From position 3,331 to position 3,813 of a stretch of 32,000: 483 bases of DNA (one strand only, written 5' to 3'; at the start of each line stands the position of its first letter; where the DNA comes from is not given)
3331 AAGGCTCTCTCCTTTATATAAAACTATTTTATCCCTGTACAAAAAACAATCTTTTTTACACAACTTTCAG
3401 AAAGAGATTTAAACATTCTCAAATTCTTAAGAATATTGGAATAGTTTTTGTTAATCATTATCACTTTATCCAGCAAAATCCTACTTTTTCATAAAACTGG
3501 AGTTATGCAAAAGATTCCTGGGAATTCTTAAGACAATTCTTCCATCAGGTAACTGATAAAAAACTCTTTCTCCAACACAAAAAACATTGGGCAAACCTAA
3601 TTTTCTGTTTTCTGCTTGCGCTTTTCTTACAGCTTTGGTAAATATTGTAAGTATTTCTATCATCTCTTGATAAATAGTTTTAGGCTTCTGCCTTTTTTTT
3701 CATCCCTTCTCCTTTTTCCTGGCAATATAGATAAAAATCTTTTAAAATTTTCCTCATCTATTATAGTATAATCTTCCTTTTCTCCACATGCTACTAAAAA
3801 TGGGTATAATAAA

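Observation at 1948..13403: Array of five self-promoted stand-alone AAA+ ATPase cassettes (three subfamilies) plus one fossil within 11.5 kb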

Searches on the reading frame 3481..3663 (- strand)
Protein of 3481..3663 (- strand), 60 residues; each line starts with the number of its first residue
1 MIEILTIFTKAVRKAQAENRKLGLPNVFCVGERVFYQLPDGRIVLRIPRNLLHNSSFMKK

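Call 5: search_protein_families(library=pfam, proteins=[window:3481-3663:-], max_evalue=0.01)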
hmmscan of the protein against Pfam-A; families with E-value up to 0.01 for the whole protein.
window:3481-3663:- (60 aa): 0 families

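Call 13: search_protein_families(library=ncbifam, proteins=[window:3481-3663:-], max_evalue=0.01)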
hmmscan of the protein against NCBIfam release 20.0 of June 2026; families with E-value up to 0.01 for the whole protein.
window:3481-3663:- (60 aa): 0 families

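Call 106: search_protein_families(library=pfam, proteins=[window:3481-3663:-], max_evalue=0.01)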
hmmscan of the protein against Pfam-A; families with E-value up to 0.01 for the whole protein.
window:3481-3663:- (60 aa): 0 families
